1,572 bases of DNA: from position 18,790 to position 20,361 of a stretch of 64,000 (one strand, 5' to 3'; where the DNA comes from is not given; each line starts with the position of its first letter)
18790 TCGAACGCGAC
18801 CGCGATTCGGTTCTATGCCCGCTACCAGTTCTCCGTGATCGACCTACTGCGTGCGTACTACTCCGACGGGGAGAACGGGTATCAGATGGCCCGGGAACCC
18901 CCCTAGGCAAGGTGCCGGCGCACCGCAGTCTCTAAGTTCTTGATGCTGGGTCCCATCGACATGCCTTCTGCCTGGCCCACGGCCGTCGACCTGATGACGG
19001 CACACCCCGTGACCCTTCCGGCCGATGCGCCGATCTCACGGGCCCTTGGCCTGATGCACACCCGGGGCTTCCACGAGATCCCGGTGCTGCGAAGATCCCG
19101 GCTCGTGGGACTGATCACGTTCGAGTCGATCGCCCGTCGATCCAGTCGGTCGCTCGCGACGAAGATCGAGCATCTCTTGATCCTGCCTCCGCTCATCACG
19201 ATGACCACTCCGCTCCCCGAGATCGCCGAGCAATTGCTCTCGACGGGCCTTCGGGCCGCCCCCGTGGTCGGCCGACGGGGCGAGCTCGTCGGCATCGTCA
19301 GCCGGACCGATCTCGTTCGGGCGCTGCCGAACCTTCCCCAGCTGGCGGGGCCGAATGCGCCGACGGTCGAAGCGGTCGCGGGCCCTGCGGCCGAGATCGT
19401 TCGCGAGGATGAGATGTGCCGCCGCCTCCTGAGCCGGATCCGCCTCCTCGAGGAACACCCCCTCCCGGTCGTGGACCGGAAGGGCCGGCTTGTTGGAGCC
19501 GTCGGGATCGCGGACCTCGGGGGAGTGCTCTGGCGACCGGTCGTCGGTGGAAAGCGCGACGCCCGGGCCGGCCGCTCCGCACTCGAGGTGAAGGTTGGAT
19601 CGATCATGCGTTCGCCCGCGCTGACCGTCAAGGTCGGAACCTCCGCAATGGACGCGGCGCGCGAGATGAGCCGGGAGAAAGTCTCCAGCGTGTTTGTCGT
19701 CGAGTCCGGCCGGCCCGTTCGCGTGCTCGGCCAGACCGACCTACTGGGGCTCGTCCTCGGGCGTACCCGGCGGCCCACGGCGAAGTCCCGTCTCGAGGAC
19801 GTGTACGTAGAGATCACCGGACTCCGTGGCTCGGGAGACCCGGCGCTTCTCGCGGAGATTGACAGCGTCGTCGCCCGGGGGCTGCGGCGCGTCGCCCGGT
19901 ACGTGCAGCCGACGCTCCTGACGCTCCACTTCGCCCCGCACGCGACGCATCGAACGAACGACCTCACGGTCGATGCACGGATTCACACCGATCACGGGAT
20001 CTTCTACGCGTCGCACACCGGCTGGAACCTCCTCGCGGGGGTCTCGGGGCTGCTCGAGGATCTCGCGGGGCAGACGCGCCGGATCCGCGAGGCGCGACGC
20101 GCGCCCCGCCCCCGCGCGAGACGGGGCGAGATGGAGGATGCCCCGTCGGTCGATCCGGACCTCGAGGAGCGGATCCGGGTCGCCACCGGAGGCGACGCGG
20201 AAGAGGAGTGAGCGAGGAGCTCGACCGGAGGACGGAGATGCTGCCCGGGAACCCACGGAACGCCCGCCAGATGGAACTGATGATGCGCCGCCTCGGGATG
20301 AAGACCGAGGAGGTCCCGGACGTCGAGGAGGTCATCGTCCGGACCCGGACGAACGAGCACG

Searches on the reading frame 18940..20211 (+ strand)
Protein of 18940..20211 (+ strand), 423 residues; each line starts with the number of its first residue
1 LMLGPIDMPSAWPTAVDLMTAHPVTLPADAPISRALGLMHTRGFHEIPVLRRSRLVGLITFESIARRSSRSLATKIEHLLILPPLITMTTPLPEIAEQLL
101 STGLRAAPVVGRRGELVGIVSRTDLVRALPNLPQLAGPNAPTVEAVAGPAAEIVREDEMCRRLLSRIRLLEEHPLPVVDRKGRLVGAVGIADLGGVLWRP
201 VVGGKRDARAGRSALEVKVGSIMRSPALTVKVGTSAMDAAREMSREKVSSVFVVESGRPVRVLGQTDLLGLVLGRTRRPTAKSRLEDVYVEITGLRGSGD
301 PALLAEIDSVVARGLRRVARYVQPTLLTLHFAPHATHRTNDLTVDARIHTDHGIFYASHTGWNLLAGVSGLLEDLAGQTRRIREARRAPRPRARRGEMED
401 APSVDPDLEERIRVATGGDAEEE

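Call 14: search_protein_families(library=pfam, proteins=[window:18940-20211:+], max_evalue=0.00001)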
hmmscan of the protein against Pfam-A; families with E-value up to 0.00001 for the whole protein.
window:18940-20211:+ (423 aa): 1 family
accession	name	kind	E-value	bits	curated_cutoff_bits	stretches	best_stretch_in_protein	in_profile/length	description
PF00571.33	CBS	-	1.8e-36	124.6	24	3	219-272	1-55/57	CBS domain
